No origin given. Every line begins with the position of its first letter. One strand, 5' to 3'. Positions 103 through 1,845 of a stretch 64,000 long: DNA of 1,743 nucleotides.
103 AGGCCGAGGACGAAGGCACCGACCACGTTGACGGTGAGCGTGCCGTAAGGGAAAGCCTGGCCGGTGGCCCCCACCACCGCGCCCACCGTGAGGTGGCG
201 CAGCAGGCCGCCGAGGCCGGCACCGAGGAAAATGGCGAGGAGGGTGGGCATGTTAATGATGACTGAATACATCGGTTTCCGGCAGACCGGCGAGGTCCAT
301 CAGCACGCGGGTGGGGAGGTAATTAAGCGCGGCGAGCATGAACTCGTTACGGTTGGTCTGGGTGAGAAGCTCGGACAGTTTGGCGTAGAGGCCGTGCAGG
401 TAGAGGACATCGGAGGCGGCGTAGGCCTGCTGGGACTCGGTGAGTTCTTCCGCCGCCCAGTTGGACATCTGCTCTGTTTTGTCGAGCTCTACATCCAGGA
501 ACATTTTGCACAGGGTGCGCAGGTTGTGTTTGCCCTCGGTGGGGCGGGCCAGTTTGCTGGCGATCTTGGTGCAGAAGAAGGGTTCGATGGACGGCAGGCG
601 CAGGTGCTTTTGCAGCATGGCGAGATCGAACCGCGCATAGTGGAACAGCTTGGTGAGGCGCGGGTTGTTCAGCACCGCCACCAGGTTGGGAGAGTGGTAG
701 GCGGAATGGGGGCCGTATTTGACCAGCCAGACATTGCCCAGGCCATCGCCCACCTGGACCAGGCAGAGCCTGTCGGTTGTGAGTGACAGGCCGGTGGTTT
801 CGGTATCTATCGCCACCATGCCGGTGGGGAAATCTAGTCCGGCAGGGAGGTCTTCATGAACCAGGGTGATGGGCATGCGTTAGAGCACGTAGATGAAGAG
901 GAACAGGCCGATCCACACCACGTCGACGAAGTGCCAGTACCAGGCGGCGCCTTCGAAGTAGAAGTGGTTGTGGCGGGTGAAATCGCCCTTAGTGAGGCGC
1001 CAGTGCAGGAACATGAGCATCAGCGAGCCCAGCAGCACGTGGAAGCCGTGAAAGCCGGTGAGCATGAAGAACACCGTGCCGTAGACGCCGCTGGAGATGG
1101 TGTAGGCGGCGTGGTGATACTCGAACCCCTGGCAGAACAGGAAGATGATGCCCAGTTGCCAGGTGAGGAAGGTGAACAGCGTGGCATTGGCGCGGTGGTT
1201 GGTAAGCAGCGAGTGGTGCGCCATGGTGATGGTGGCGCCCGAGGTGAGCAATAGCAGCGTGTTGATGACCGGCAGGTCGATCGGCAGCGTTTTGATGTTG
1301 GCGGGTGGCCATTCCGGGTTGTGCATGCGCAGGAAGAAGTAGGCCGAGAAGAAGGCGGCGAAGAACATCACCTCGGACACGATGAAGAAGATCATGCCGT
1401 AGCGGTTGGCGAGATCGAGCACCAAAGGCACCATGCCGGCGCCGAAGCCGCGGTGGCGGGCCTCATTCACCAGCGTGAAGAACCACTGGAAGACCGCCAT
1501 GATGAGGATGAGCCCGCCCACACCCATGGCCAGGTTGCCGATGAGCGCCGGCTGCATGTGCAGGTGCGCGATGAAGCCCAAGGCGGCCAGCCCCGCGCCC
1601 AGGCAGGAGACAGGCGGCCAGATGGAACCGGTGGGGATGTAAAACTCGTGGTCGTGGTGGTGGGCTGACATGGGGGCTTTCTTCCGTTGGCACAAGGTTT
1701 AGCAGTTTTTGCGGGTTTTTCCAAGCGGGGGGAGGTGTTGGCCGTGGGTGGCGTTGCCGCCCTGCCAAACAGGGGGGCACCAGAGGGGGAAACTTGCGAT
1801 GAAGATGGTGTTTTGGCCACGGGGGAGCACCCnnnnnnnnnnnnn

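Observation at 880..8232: Fragmented aa3 oxidase locus with a carbonic anhydrase and a hydrolase intercalated, and coxB and SURF1 elsewhere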

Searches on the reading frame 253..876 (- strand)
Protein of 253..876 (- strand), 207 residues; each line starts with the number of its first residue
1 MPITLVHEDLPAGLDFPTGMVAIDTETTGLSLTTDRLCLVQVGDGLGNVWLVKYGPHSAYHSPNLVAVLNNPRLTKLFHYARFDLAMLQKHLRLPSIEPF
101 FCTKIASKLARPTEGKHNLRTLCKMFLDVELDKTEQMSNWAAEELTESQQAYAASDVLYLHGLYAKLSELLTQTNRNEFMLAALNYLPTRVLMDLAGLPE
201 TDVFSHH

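Call 3: search_protein_families(library=pfam, proteins=[window:253-876:-], max_evalue=0.01)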
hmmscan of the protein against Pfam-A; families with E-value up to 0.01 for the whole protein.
window:253-876:- (207 aa): 2 families
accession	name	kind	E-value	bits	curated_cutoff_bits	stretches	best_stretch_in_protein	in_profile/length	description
PF01612.26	DNA_pol_A_exo1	-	4.9e-35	121.3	23.6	1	20-171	22-172/173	3'-5' exonuclease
PF13482.12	RNase_H_2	-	0.0011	19.4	22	1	23-94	3-81/165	RNase_H superfamily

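Call 13: search_protein_families(library=ncbifam, proteins=[window:253-876:-], max_evalue=1)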
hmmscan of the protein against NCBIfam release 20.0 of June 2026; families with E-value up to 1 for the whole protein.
window:253-876:- (207 aa): 8 families
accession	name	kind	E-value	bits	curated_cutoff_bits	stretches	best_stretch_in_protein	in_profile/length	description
TIGR01388.1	rnd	equivalog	7.7e-24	84.6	298.95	1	20-182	20-177/363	ribonuclease D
NF011539.0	PRK14975.1-3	equivalog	1e-23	83.5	640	1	20-198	68-247/628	bifunctional 3'-5' exonuclease/DNA polymerase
NF011540.0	PRK14975.1-4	equivalog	2.2e-20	72.7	601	1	20-178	24-171/576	bifunctional 3'-5' exonuclease/DNA polymerase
NF008089.0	PRK10829.1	equivalog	2.3e-15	56.5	516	1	20-185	24-181/375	ribonuclease D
NF004397.1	PRK05755.1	equivalog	6.6e-10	38.1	720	1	19-194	317-500/889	DNA polymerase I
TIGR00593.1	pola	equivalog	0.0074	14.7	600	1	63-183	368-490/890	DNA polymerase I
NF038380.1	phage_DpoZ_1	exception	0.0087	14.5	500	1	20-130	4-115/607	aminoadenine-incorporating DNA polymerase DpoZ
NF005927.0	PRK07942.1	subfamily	0.17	11.5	186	0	19-38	8-27/232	DNA polymerase III subunit epsilon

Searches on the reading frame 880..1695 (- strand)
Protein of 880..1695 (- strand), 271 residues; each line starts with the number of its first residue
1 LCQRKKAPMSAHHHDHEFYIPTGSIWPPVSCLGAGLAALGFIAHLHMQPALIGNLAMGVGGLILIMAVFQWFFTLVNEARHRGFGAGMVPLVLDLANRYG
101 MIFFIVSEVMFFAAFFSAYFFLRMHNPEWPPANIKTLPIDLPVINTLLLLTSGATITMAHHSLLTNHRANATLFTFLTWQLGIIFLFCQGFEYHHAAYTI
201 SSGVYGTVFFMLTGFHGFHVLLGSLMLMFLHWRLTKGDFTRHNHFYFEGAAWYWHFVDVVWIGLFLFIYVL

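Call 3: search_protein_families(library=pfam, proteins=[window:880-1695:-], max_evalue=0.01)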
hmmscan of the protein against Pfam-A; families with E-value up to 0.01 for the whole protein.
window:880-1695:- (271 aa): 1 family
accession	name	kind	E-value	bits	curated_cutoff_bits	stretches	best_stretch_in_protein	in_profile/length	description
PF00510.24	COX3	-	6.7e-60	203.6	23.8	1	16-270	1-255/258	Cytochrome c oxidase subunit III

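Call 13: search_protein_families(library=ncbifam, proteins=[window:880-1695:-], max_evalue=1)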
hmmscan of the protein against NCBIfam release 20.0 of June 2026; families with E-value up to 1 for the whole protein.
window:880-1695:- (271 aa): 5 families
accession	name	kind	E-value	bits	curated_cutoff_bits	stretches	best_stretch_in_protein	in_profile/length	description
NF050119.1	aa3_CtaE_Actin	exception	3.2e-33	115.6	190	1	99-271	13-189/190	aa3-type cytochrome oxidase subunit III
TIGR02842.1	CyoC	equivalog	1.2e-21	77.9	223.75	1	99-270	3-176/180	cytochrome o ubiquinol oxidase subunit III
TIGR02897.1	QoxC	equivalog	3.1e-19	69.9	239.9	1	97-270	10-186/190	cytochrome aa3 quinol oxidase subunit III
NF007944.0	PRK10663.1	equivalog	2.1e-16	60.3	340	1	99-271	27-201/204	cytochrome o ubiquinol oxidase subunit III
NF041554.1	SA1362_fam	subfamily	0.0097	16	42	1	35-74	10-50/70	SA1362 family protein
